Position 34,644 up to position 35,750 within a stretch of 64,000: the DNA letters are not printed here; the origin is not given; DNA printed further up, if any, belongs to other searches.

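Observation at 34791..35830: The HelD-like helicase ORF continues in frame into a GH31 N-domain fragment and terminates inside the neighbour's terminator hairpin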

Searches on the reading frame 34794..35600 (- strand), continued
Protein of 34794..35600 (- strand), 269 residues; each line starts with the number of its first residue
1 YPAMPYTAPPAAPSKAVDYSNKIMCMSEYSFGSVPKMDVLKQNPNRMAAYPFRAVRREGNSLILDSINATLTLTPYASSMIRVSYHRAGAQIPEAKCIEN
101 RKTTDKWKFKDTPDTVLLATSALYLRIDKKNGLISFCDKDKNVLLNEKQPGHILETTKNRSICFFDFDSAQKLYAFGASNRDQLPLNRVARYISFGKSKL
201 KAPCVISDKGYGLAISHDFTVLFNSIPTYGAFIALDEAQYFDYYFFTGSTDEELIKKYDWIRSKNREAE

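Call 33: search_protein_families(library=pfam, proteins=[P0006, P0010, P0015, P0024, P0041, P0044, P0056, P0092, P0107], max_evalue=0.001)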
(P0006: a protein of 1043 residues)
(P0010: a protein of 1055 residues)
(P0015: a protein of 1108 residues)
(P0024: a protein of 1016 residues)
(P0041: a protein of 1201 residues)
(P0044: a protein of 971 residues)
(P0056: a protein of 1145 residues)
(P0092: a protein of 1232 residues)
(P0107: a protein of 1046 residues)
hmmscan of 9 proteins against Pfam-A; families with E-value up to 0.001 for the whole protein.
P0006 (1043 aa): 5 families
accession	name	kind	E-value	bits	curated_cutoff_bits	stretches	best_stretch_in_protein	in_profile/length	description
PF13538.12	UvrD_C_2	-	3e-10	40.2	27.4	1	668-710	10-52/52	UvrD-like helicase C-terminal domain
PF13245.12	AAA_19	-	6.6e-08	33.2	25.1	0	477-523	83-130/134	AAA domain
PF00580.27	UvrD-helicase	-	1e-07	32.4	23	0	222-258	3-38/271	UvrD/REP helicase N-terminal domain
PF13361.12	UvrD_C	-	1.5e-07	31.6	25.6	1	668-711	295-347/350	UvrD-like helicase C-terminal domain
PF01443.25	Viral_helicase1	-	4.8e-06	27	21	0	602-709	141-226/228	Viral superfamily 1 RNA helicase core domain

P0010 (1055 aa): 5 families
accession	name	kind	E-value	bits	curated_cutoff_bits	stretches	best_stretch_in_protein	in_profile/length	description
PF13361.12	UvrD_C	-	6.1e-12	46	25.6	1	634-688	285-348/350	UvrD-like helicase C-terminal domain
PF00580.27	UvrD-helicase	-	1.4e-11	45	23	1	203-504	3-252/271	UvrD/REP helicase N-terminal domain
PF13538.12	UvrD_C_2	-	9.2e-11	41.9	27.4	1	638-685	4-51/52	UvrD-like helicase C-terminal domain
PF13245.12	AAA_19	-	2.6e-08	34.6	25.1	0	458-504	84-130/134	AAA domain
PF00270.35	DEAD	-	8.4e-05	22.8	26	0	205-239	4-39/167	DEAD/DEAH box helicase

P0015 (1108 aa): 5 families
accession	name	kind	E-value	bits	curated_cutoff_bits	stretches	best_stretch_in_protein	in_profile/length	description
PF13538.12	UvrD_C_2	-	9.6e-09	35.4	27.4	1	695-742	4-51/52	UvrD-like helicase C-terminal domain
PF00580.27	UvrD-helicase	-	2.2e-07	31.3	23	0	203-241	2-39/271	UvrD/REP helicase N-terminal domain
PF13245.12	AAA_19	-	3.4e-07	31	25.1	0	496-546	83-133/134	AAA domain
PF13361.12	UvrD_C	-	2.1e-06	27.8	25.6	1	667-742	261-345/350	UvrD-like helicase C-terminal domain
PF01443.25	Viral_helicase1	-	4e-05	24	21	0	218-237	1-20/228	Viral superfamily 1 RNA helicase core domain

P0024 (1016 aa): 6 families
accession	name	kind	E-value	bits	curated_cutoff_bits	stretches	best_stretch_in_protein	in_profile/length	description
PF13361.12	UvrD_C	-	2.5e-11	44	25.6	1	621-689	271-348/350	UvrD-like helicase C-terminal domain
PF13538.12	UvrD_C_2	-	4.8e-10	39.6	27.4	1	638-684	3-49/52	UvrD-like helicase C-terminal domain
PF13245.12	AAA_19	-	7.5e-09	36.3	25.1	0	461-506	85-131/134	AAA domain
PF00580.27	UvrD-helicase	-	1.9e-07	31.5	23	0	205-241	3-38/271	UvrD/REP helicase N-terminal domain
PF01443.25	Viral_helicase1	-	0.00035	20.9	21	0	639-687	179-227/228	Viral superfamily 1 RNA helicase core domain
PF00270.35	DEAD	-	0.00065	19.9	26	0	215-238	13-36/167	DEAD/DEAH box helicase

P0041 (1201 aa): 5 families
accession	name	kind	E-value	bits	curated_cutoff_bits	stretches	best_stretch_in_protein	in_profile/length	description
PF13538.12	UvrD_C_2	-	6.2e-10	39.2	27.4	1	745-793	4-52/52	UvrD-like helicase C-terminal domain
PF13245.12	AAA_19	-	2.6e-07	31.3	25.1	0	533-584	82-133/134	AAA domain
PF00580.27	UvrD-helicase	-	8.1e-07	29.4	23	0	202-240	2-39/271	UvrD/REP helicase N-terminal domain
PF13361.12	UvrD_C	-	9.3e-06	25.7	25.6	1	732-794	276-347/350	UvrD-like helicase C-terminal domain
PF01443.25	Viral_helicase1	-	3.7e-05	24.1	21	0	218-236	2-20/228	Viral superfamily 1 RNA helicase core domain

P0044 (971 aa): 5 families
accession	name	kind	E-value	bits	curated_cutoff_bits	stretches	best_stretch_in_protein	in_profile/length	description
PF13538.12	UvrD_C_2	-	1.9e-10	40.9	27.4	1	628-673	4-49/52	UvrD-like helicase C-terminal domain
PF13361.12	UvrD_C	-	1.4e-07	31.7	25.6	1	618-677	279-347/350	UvrD-like helicase C-terminal domain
PF13245.12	AAA_19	-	6.6e-07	30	25.1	1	203-499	1-130/134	AAA domain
PF00580.27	UvrD-helicase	-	7e-07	29.6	23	1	200-499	2-252/271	UvrD/REP helicase N-terminal domain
PF01443.25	Viral_helicase1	-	1.5e-05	25.4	21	0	598-675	151-226/228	Viral superfamily 1 RNA helicase core domain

P0056 (1145 aa): 6 families
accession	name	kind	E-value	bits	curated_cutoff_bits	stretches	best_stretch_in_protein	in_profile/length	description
PF13361.12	UvrD_C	-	1.8e-13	51.1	25.6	1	711-781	270-349/350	UvrD-like helicase C-terminal domain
PF13538.12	UvrD_C_2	-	4.6e-09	36.4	27.4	1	730-778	4-52/52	UvrD-like helicase C-terminal domain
PF13245.12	AAA_19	-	6.6e-08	33.2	25.1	0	550-597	83-130/134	AAA domain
PF00580.27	UvrD-helicase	-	8e-08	32.7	23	0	197-235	2-39/271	UvrD/REP helicase N-terminal domain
PF01443.25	Viral_helicase1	-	6.5e-06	26.5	21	0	721-778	178-227/228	Viral superfamily 1 RNA helicase core domain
PF00270.35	DEAD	-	0.00055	20.2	26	0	205-230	12-35/167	DEAD/DEAH box helicase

P0092 (1232 aa): 6 families
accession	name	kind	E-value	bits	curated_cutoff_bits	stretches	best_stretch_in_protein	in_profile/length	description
PF13361.12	UvrD_C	-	6e-11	42.8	25.6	1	797-858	278-348/350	UvrD-like helicase C-terminal domain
PF13538.12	UvrD_C_2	-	1.1e-10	41.6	27.4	1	806-856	2-52/52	UvrD-like helicase C-terminal domain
PF13245.12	AAA_19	-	5.4e-08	33.5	25.1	0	608-656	82-130/134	AAA domain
PF00580.27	UvrD-helicase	-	1.6e-07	31.7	23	1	237-656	3-252/271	UvrD/REP helicase N-terminal domain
PF25199.1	nSTAND_NTPase5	-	0.0002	21.6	34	0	221-267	14-60/145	Novel STAND NTPase 5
PF01443.25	Viral_helicase1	-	0.00022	21.5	21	0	798-854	171-225/228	Viral superfamily 1 RNA helicase core domain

P0107 (1046 aa): 5 families
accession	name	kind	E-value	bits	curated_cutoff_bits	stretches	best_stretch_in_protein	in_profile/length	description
PF13538.12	UvrD_C_2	-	1.1e-08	35.3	27.4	1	651-699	4-52/52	UvrD-like helicase C-terminal domain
PF00580.27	UvrD-helicase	-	2.9e-08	34.2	23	1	197-517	2-252/271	UvrD/REP helicase N-terminal domain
PF13245.12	AAA_19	-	4.1e-08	33.9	25.1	1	470-520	83-133/134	AAA domain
PF13361.12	UvrD_C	-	7.4e-08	32.6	25.6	1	649-701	287-348/350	UvrD-like helicase C-terminal domain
PF01443.25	Viral_helicase1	-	7.1e-06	26.4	21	0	213-230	2-19/228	Viral superfamily 1 RNA helicase core domain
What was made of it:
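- The nine that were scanned all have the UvrD-type domain order (call 33).
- Tried and rejected: Pfam on whole proteins does not report the C-domain (call 33).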

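Call 40: find_related_loci(query=A1, collection=genome_contigs, flank=6000)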
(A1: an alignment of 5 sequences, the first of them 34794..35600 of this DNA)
Query A1 (269 aa) in genome_contigs; peptide patterns used: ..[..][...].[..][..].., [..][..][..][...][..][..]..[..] (x = any residue, [..] = any of these).
235 stretches matched a pattern; 38 encode a relative of the query (tblastn E <= 1e-3); 38 distinct loci.
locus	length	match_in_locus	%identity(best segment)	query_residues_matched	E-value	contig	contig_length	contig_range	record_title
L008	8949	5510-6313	97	1-268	0e+0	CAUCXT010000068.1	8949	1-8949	MAG TPA_asm: uncultured Eubacterium sp. isolate ERR9609750_bin.3_MetaWRAP_v1.3_MAG genome assembly, contig: ERZ18534098.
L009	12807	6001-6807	96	1-269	0e+0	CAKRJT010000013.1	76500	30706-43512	MAG: uncultured Lachnospiraceae bacterium isolate REFINED_METABAT215_TOP10_CONTIGS_1500_ASSEMBLY_K77_MERGED__Hadza_MoBio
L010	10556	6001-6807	96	1-269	1e-180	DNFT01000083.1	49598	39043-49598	MAG TPA_asm: Eubacterium sp. isolate UBA10756 contig_1161, whole genome shotgun sequence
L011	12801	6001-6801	83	1-267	1e-158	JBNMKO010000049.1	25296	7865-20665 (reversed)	MAG: Eubacteriales bacterium isolate CM_BacCAG1528.41 k141_401692_length_25296_cov_12.0000, whole genome shotgun sequenc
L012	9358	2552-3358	82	1-269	2e-158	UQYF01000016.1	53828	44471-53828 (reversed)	uncultured Clostridiales bacterium isolate UMGS754 genome assembly, contig: NODE_611_length_53828_cov_8.433024, whole ge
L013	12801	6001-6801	81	1-267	2e-158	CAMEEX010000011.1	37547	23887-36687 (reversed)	MAG: uncultured Clostridia bacterium isolate SRR11489769_bin.62_metaWRAP_v1.3_MAG genome assembly, contig: ERZ11466722.1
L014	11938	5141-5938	82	1-266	9e-156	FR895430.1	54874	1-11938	Firmicutes bacterium CAG:882 genomic scaffold, scf314, whole genome shotgun sequence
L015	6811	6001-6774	72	10-267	8e-132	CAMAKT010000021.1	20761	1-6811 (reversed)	MAG: uncultured Clostridia bacterium isolate SRR5666653_bin.1_metaWRAP_v1.3_MAG genome assembly, contig: ERZ11448877.632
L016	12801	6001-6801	82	1-267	8e-157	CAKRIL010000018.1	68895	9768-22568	MAG: uncultured Lachnospiraceae bacterium isolate REFINED_METABAT215_TOP10_CONTIGS_1500_ASSEMBLY_K77_MERGED__Hadza_PheCh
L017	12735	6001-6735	33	27-265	3e-31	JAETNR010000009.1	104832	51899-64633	MAG: Blautia sp. isolate S10_Bin4 scaffold_218_4, whole genome shotgun sequence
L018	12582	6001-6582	35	59-247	3e-28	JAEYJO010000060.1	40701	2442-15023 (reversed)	MAG: Bacillota bacterium isolate OH_HFB_401 k127_2355361, whole genome shotgun sequence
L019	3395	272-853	35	59-247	5e-28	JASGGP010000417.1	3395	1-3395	MAG: Lacrimispora sp. isolate 5H035 JMF-2111-06-0005.hyb.bin.35_416, whole genome shotgun sequence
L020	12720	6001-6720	29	13-248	6e-27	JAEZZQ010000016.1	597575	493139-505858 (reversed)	MAG: Bacillota bacterium isolate OH_PFB_55 k127_1446952, whole genome shotgun sequence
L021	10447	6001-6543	34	64-245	5e-27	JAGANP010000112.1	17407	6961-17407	MAG: Lachnospiraceae bacterium isolate RGIG8606 Water_deer_Cecum.Co__c364439, whole genome shotgun sequence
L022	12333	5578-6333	30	10-245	6e-26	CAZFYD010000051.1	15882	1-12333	MAG TPA_asm: uncultured Acetatifactor sp. isolate SRP222994_co1_335 genome assembly, contig: NODE_7707_length_15882_cov_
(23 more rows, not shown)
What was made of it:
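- The carriers are glycan-degrading gut Lachnospiraceae (call 40).
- Tried and rejected: The closer alignment A1 worked (call 40).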

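Call 46: predict_structure(alignment_id=A2)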
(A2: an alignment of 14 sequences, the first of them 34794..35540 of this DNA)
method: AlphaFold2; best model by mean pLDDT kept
length: 249 residues; sequences in the alignment: 14
mean_pLDDT: 87.9   pTM: 0.88
mean pLDDT of the five models: 87.9, 86.8, 85.7, 84.2, 83.8
residues with pLDDT >= 90: 151; 70-90: 81; 50-70: 13; < 50: 4
segments of 3 or more residues with pLDDT < 50: 247-249
pLDDT, mean of each block of 10 residues (from residue 1): 80 93 75 92 92 92 88 70 80 96 95 95 94 82 92 85 91 88 93 92 94 92 94 90 59
secondary structure, 60 per line:
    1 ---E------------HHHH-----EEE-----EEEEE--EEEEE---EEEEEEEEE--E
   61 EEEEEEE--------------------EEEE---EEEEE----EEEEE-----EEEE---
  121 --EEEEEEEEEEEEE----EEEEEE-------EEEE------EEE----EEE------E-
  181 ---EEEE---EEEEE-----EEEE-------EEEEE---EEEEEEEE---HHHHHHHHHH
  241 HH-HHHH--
elements in order: H17-20 E26-28 E34-38 E41-45 E49-57 E60-67 E88-91 E95-99 E104-108 E114-117 E123-135 E140-145 E153-156 E163-165 E170-172 E184-187 E191-195 E201-204 E212-216 E220-227 H231-242 H244-247
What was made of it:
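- Checked: An AlphaFold model (pLDDT 87.9, pTM 0.88; call 46) gives 50 of 50 top Foldseek PDB hits in GH31, with E down to 2.4e-11 and TM 0.65-0.74 over about 240 columns.
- Tried and rejected: A 14-sequence alignment gave 87.9 (call 46).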

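Call 49: fold_search(model_id=the predicted structure, library=pdb)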
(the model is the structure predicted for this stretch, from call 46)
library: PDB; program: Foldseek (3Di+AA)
matches with E <= 10: 930; with E <= 0.001: 80
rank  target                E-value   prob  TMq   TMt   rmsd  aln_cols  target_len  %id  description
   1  8t7z_F                2.4e-11  1.00  0.72  0.26   4.1       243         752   15  Crystal structure of alpha-glucosidase (yicI) from Klebsiella aerogenes (released 2023-07-05)
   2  5x7o_A                3.0e-11  1.00  0.68  0.15   4.4       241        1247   18  Crystal structure of Paenibacillus sp. 598K alpha-1,6-glucosyltransferase (released 2017-07-26)
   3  8t7z_E                3.7e-11  1.00  0.71  0.26   4.2       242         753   14  Crystal structure of alpha-glucosidase (yicI) from Klebsiella aerogenes (released 2023-07-05)
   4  7f7q                  5.3e-11  1.00  0.66  0.20   4.5       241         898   14  Enterococcus faecalis GH31 alpha-N-acetylgalactosaminidase D455A in complex with p-nitrophenyl alpha-N-acetylgalactosami (released 2021-12-08)
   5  6jr8_A                5.6e-11  1.00  0.74  0.24   3.7       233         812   16  Flavobacterium johnsoniae GH31 dextranase, FjDex31A, mutant D412A complexed with isomaltotriose (released 2019-04-24)
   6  7f7r                  6.2e-11  1.00  0.66  0.20   4.6       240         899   14  Enterococcus faecalis GH31 alpha-N-acetylgalactosaminidase D455N in complex with Tn antigen (released 2021-12-08)
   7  6m77                  6.9e-11  1.00  0.66  0.20   5.1       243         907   13  GH31 alpha-N-acetylgalactosaminidase from Enterococcus faecalis in complex with N-acetylgalactosamine (released 2020-05-20)
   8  8t7z_A                7.2e-11  1.00  0.70  0.25   4.2       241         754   16  Crystal structure of alpha-glucosidase (yicI) from Klebsiella aerogenes (released 2023-07-05)
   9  5zn6_A                9.8e-11  1.00  0.72  0.28   3.4       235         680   14  Crystal structure of GH31 alpha-xylosidase from a soil metagenome (released 2019-04-10)
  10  9q5c_A                9.8e-11  1.00  0.69  0.25   4.4       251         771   15  Cryo EM structure of alpha-glucosidase (yicI) from Klebsiella aerogenes (released 2025-09-03)
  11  6jr6_A                1.0e-10  1.00  0.74  0.24   3.7       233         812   16  Flavobacterium johnsoniae GH31 dextranase, FjDex31A (released 2019-04-24)
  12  5zn6_C                1.1e-10  1.00  0.71  0.28   3.5       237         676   14  Crystal structure of GH31 alpha-xylosidase from a soil metagenome (released 2019-04-10)
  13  1we5_A                1.4e-10  1.00  0.70  0.25   4.2       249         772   14  Crystal Structure of Alpha-Xylosidase from Escherichia coli (released 2005-02-15)
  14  5zn6_B                1.5e-10  1.00  0.73  0.28   3.4       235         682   14  Crystal structure of GH31 alpha-xylosidase from a soil metagenome (released 2019-04-10)
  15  1we5_F                1.7e-10  1.00  0.70  0.25   4.1       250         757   14  Crystal Structure of Alpha-Xylosidase from Escherichia coli (released 2005-02-15)
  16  1we5_E                1.8e-10  1.00  0.71  0.26   5.2       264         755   14  Crystal Structure of Alpha-Xylosidase from Escherichia coli (released 2005-02-15)
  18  1we5_D                2.0e-10  1.00  0.70  0.25   4.2       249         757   14  Crystal Structure of Alpha-Xylosidase from Escherichia coli (released 2005-02-15)
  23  1we5_C                3.8e-10  1.00  0.71  0.25   4.2       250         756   14  Crystal Structure of Alpha-Xylosidase from Escherichia coli (released 2005-02-15)
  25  1we5_B                4.6e-10  1.00  0.70  0.25   4.3       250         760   15  Crystal Structure of Alpha-Xylosidase from Escherichia coli (released 2005-02-15)
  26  1xsi_A                5.7e-10  1.00  0.71  0.25   5.4       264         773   15  Structure of a Family 31 alpha glycosidase (released 2004-10-26)
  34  5jou                  6.8e-09  1.00  0.57  0.16   4.3       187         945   18  Bacteroides ovatus Xyloglucan PUL GH31 (released 2016-08-10)
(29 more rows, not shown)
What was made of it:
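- Checked: E. coli YicI (1we5, 1xsi) is among them (call 49).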

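Call 65: search_protein_families(library=pfam, alignment_id=A2, max_evalue=0.01)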
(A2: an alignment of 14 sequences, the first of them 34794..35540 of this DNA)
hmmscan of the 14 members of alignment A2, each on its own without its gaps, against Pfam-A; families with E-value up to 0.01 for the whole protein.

A. member 1, window:34794-35540:- (249 aa): 1 family
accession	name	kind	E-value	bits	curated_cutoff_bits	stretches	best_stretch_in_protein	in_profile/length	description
PF13802.12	Gal_mutarotas_2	-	1.4e-05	25.9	27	1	50-158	1-125/184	Glycosyl hydrolase 31 N-terminal galactose mutarotase-like domain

B. families by the number of members that match (of 14 scanned): 2 families
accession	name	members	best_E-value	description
PF13802.12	Gal_mutarotas_2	4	2.3e-07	Glycosyl hydrolase 31 N-terminal galactose mutarotase-like domain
PF20763.3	UDG-inhib_P56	1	0.0078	Phage phi29, UDG inhibitor P56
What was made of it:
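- Tried and rejected: Only 4 of 14 isolated domains reach E <= 0.01 (call 65).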
